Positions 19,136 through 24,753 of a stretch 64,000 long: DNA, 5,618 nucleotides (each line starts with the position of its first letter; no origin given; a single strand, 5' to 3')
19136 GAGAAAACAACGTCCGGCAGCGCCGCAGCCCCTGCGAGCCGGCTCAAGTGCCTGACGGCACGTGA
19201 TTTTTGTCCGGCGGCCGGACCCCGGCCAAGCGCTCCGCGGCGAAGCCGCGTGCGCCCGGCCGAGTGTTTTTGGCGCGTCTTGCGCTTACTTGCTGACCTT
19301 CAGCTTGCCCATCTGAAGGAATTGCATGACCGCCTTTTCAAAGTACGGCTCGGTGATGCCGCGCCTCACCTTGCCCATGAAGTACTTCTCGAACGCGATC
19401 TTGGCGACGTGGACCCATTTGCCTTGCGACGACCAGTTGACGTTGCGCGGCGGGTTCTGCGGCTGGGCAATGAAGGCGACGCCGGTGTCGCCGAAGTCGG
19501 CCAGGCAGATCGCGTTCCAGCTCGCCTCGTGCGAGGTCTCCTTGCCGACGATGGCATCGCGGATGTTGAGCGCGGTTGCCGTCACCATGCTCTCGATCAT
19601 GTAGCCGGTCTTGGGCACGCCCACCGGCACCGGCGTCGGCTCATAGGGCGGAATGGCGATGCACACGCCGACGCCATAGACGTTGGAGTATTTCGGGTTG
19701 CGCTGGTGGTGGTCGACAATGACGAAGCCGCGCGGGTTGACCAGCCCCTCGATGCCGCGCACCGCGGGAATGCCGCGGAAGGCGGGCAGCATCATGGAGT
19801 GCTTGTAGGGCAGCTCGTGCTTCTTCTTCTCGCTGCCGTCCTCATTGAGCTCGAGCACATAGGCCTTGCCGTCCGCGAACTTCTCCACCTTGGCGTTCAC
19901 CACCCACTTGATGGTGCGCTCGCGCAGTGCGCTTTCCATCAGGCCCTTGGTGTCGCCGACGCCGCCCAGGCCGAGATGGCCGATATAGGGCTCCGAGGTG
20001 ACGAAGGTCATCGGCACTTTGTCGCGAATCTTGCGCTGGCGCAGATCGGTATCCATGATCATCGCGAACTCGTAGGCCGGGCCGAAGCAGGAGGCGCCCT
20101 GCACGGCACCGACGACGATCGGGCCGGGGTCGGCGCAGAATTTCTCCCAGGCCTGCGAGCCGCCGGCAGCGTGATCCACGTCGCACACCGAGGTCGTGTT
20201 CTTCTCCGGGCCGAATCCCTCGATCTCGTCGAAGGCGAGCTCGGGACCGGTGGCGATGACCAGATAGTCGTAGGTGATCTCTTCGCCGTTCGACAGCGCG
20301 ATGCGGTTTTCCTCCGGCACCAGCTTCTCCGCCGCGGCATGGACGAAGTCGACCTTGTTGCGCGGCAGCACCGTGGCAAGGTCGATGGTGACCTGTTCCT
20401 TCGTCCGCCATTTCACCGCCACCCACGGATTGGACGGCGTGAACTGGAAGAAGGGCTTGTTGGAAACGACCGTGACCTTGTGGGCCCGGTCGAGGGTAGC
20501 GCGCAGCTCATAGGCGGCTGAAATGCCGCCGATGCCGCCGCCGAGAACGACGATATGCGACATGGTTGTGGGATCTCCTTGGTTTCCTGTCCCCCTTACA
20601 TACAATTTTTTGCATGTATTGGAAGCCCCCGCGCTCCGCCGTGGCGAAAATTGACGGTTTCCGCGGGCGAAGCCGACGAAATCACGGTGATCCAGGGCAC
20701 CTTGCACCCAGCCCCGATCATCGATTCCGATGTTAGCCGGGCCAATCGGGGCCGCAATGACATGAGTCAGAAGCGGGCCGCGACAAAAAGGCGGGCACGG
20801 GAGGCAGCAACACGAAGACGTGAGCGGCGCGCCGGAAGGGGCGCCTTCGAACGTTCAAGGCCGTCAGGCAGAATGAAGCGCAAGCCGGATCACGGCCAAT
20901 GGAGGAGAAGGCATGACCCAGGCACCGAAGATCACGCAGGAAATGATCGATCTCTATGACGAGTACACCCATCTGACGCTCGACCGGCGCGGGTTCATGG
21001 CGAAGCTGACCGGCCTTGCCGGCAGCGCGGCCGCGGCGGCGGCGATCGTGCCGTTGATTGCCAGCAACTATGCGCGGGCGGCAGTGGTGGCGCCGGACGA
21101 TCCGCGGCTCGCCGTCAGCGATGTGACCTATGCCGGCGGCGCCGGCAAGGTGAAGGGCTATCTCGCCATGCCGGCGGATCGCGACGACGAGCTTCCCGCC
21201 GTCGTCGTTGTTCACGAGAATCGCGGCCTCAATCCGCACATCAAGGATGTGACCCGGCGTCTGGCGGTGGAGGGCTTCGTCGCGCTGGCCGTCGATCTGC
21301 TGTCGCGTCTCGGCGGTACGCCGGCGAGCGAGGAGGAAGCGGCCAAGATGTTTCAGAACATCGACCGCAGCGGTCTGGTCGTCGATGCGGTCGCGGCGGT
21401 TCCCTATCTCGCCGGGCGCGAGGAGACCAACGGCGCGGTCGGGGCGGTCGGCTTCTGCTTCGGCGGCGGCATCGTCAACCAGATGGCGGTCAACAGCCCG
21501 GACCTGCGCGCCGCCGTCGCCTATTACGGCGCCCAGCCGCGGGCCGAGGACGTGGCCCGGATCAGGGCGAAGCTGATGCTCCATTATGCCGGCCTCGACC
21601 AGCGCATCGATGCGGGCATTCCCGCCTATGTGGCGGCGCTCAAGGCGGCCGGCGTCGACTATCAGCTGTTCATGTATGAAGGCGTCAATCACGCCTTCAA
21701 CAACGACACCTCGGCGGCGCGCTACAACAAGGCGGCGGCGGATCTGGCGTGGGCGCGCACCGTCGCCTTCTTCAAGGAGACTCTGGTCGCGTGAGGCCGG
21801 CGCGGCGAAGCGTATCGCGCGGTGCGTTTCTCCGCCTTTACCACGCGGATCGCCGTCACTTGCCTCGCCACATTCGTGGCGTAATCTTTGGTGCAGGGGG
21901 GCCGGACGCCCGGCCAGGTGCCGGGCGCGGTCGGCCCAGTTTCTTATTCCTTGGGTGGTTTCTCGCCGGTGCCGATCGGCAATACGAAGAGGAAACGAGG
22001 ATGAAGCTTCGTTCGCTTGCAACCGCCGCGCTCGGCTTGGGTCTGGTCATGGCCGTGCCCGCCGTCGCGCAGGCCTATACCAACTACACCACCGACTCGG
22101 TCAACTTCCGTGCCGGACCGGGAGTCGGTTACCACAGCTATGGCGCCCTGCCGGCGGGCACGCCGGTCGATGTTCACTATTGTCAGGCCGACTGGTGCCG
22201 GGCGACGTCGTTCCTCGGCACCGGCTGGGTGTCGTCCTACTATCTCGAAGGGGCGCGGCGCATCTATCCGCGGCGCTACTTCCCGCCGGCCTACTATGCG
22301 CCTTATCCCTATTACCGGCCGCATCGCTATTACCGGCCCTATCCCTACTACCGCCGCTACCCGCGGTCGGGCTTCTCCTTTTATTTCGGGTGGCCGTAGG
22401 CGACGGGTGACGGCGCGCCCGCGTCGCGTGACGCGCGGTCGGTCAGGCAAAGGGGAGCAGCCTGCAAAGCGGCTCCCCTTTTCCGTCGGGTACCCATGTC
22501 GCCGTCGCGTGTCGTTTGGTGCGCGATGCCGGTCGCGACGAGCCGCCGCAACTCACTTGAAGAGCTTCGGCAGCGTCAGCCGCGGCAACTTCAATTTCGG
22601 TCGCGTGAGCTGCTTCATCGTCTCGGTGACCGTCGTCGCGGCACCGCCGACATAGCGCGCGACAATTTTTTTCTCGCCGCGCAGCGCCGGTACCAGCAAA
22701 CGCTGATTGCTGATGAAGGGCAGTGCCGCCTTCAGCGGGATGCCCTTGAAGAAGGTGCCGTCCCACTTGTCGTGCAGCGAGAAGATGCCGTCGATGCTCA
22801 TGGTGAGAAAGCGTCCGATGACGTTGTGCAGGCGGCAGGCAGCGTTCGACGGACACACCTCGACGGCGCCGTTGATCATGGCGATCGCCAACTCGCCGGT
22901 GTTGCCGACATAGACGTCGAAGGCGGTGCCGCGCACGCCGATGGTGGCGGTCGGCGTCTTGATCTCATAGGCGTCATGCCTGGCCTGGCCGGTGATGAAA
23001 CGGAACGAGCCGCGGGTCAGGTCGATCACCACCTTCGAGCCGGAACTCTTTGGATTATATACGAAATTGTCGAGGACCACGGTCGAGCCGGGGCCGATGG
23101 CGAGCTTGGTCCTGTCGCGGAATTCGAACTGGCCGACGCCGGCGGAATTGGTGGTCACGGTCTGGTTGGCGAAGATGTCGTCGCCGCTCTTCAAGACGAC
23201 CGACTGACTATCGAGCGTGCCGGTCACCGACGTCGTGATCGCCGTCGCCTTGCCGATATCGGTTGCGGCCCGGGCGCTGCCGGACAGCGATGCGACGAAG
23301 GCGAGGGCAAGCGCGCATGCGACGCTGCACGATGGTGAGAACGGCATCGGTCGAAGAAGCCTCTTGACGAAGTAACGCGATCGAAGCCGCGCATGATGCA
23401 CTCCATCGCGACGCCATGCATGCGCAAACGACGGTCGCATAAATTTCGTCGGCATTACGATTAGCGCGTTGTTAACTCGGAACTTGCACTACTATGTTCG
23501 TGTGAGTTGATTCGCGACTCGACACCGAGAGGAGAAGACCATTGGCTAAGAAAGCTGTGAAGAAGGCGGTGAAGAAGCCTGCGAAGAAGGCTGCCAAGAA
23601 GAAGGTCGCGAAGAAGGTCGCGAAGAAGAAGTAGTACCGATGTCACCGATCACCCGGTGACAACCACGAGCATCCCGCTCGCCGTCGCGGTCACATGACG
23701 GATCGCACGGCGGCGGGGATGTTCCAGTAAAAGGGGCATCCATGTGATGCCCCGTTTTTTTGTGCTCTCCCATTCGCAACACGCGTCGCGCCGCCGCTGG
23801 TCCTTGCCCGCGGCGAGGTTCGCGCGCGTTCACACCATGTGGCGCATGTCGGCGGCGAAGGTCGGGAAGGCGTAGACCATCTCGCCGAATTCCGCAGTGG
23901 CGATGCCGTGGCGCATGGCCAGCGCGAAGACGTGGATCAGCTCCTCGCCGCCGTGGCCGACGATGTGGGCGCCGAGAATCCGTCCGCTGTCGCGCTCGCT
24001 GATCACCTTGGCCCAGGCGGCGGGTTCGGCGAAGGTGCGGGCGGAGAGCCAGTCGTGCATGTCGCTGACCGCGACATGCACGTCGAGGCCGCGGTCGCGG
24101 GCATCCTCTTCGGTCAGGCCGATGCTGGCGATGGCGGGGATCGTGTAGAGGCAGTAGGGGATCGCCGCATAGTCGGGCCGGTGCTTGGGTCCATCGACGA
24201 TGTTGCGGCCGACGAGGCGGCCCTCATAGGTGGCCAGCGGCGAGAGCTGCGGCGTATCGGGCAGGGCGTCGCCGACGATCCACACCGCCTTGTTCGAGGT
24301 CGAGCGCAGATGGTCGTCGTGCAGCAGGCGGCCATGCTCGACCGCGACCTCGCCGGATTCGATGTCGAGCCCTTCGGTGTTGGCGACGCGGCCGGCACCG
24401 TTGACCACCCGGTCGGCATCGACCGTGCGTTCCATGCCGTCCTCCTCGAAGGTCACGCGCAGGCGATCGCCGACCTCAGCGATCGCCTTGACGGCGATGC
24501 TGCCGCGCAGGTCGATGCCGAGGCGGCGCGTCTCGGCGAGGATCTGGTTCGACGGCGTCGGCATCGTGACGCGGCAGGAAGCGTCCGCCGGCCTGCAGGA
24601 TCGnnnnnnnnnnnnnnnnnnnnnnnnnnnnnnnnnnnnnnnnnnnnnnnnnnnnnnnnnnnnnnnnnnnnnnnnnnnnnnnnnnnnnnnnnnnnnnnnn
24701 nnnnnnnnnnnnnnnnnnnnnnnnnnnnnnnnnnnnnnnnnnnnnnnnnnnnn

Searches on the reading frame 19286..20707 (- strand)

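Call 46: search_protein_families(library=pfam, proteins=[window:19286-20707:-], max_evalue=0.00001)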
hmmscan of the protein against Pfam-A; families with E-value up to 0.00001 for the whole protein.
window:19286-20707:- (473 aa): 1 family
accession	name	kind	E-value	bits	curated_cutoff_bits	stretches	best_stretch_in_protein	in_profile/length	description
PF07992.20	Pyr_redox_2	-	1.9e-17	64.1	26.1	1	51-354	2-278/291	Pyridine nucleotide-disulphide oxidoreductase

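Call 79: search_protein_families(library=padloc, proteins=[window:19286-20707:-], max_evalue=0.00001)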
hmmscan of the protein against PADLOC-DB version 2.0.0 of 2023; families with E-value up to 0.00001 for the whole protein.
window:19286-20707:- (473 aa): 0 families

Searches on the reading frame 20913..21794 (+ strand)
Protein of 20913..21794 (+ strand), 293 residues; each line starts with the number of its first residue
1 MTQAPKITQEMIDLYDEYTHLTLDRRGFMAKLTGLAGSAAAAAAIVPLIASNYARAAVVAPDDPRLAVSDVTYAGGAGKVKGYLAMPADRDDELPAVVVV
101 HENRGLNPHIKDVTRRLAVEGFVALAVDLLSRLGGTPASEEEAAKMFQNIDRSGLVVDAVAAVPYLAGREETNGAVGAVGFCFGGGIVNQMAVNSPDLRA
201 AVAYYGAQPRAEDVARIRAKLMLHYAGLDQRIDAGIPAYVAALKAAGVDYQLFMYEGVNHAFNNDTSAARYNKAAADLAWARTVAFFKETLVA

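Call 46: search_protein_families(library=pfam, proteins=[window:20913-21794:+], max_evalue=0.00001)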
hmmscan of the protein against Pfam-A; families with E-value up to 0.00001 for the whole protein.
window:20913-21794:+ (293 aa): 4 families
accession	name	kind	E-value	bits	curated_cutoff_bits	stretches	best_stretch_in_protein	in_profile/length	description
PF01738.24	DLH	-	1e-47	163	21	1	81-290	2-216/217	Dienelactone hydrolase family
PF23678.1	YqhI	-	1.5e-07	31.1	27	1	3-32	5-33/36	YqhI-like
PF12740.14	PETase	-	5.2e-06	26.5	28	1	68-203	27-154/263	PET hydrolase-like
PF08840.17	BAAT_C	-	6.2e-06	26.9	20.9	0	162-220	9-68/210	BAAT / Acyl-CoA thioester hydrolase C terminal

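Call 79: search_protein_families(library=padloc, proteins=[window:20913-21794:+], max_evalue=0.00001)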
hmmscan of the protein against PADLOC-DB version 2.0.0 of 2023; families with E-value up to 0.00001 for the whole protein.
window:20913-21794:+ (293 aa): 0 families

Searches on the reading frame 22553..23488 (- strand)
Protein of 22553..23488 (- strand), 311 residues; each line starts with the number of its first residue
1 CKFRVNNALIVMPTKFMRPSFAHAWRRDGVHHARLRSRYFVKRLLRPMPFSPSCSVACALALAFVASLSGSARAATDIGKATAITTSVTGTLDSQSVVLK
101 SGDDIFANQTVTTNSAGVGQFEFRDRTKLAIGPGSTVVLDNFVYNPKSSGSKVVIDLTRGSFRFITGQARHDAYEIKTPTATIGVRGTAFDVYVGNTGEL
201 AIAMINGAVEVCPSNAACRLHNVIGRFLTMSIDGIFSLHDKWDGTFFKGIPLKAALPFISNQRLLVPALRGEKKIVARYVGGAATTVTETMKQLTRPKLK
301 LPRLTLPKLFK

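Call 46: search_protein_families(library=pfam, proteins=[window:22553-23488:-], max_evalue=0.00001)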
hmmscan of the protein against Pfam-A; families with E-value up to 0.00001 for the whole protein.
window:22553-23488:- (311 aa): 1 family
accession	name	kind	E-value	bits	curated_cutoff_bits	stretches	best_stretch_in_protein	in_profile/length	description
PF04773.18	FecR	-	8.7e-15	55.4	24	1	110-210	2-97/97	FecR protein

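Call 79: search_protein_families(library=padloc, proteins=[window:22553-23488:-], max_evalue=0.00001)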
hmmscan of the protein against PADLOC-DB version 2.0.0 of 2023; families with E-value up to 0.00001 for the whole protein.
window:22553-23488:- (311 aa): 0 families

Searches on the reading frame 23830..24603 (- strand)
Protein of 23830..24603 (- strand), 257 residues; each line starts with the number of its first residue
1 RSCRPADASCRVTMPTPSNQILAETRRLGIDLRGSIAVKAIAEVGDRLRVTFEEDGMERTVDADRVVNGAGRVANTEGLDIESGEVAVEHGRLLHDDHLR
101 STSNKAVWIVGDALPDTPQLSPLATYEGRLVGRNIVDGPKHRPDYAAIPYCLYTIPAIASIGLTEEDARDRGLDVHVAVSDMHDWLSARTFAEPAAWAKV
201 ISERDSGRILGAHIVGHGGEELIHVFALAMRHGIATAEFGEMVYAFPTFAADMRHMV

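Call 46: search_protein_families(library=pfam, proteins=[window:23830-24603:-], max_evalue=0.00001)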
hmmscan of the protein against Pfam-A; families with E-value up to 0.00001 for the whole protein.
window:23830-24603:- (257 aa): 2 families
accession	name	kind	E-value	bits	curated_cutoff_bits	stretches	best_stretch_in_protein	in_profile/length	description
PF02852.28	Pyr_redox_dim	-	7.9e-25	87.7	25.3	1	148-255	1-108/110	Pyridine nucleotide-disulphide oxidoreductase, dimerisation domain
PF07992.20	Pyr_redox_2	-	3.4e-12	46.8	26.1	1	17-128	185-291/291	Pyridine nucleotide-disulphide oxidoreductase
